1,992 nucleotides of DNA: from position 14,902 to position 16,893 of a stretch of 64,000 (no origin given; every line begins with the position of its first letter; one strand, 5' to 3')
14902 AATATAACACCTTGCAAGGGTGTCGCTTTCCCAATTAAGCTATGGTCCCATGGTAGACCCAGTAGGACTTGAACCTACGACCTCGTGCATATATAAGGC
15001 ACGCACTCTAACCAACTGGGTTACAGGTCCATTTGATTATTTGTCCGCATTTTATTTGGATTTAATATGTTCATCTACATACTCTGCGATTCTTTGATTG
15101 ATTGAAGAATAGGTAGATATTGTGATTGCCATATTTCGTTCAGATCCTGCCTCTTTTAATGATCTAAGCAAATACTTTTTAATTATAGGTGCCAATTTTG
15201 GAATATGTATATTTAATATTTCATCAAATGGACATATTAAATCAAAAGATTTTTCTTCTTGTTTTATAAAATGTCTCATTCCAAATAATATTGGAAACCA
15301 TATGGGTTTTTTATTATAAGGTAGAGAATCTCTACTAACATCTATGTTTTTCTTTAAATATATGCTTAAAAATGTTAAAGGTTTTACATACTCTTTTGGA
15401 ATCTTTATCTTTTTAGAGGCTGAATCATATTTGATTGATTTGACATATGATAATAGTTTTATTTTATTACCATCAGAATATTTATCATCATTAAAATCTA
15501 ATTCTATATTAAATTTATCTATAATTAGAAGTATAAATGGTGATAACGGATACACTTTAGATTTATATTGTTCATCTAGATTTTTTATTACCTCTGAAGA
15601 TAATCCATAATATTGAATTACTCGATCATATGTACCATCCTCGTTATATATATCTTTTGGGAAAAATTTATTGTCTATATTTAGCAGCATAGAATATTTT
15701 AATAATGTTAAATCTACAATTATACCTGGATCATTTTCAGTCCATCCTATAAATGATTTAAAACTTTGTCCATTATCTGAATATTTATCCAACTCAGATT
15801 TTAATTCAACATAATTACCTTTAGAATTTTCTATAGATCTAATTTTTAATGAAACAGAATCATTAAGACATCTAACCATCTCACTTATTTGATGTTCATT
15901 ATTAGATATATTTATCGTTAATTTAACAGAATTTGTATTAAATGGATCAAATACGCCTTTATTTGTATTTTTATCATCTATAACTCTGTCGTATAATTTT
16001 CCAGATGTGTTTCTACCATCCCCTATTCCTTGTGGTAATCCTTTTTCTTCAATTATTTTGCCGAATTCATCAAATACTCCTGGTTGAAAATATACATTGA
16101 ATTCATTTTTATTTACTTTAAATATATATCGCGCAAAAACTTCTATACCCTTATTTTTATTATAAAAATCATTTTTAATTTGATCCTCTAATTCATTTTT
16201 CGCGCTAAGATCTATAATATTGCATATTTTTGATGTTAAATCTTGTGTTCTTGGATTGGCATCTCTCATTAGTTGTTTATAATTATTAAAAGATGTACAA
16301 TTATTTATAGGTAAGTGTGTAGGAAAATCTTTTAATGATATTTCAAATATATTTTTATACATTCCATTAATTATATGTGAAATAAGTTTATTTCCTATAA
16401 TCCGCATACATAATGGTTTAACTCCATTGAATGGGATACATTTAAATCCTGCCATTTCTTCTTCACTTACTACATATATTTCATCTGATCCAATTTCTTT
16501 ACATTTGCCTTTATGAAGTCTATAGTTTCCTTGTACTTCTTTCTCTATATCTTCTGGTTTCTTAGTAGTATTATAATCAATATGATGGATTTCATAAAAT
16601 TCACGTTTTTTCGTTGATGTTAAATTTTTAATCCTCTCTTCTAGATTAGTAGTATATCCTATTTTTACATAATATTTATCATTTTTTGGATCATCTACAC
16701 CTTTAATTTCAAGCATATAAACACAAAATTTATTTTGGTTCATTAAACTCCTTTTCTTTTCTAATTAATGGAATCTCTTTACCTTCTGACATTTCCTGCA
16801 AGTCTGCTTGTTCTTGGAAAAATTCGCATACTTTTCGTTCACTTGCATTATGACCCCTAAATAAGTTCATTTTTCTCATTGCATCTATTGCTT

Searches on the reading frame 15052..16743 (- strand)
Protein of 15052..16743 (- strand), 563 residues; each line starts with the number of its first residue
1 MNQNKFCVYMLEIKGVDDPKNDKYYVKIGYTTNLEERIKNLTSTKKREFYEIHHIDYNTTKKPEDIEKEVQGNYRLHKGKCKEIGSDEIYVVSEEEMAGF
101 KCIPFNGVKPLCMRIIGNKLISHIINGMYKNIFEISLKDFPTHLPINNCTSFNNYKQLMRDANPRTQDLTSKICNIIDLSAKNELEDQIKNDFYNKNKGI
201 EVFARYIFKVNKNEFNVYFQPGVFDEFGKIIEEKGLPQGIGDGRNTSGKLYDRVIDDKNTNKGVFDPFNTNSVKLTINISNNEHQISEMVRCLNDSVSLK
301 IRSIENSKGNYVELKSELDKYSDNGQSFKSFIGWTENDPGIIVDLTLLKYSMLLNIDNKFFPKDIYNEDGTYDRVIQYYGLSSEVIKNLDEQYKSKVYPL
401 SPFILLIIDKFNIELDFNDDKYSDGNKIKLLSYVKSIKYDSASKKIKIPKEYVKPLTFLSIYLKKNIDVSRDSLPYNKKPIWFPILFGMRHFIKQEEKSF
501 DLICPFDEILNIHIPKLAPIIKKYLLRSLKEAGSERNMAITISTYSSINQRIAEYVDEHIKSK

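Call 22: search_protein_families(library=pfam, proteins=[window:15052-16743:-], max_evalue=0.01)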
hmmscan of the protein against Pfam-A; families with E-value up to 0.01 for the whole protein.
window:15052-16743:- (563 aa): 2 families
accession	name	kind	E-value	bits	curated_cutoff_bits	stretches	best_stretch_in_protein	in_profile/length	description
PF13455.12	MUG113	-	8.4e-07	29.9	22.3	1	26-93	1-62/73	Meiotically up-regulated gene 113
PF10544.15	T5orf172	-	9.7e-07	29.7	20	1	8-96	3-92/101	T5orf172 domain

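Call 34: search_protein_families(library=phrogs, proteins=[window:15052-16743:-], max_evalue=0.001)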
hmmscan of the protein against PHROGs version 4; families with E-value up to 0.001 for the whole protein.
window:15052-16743:- (563 aa): 0 families
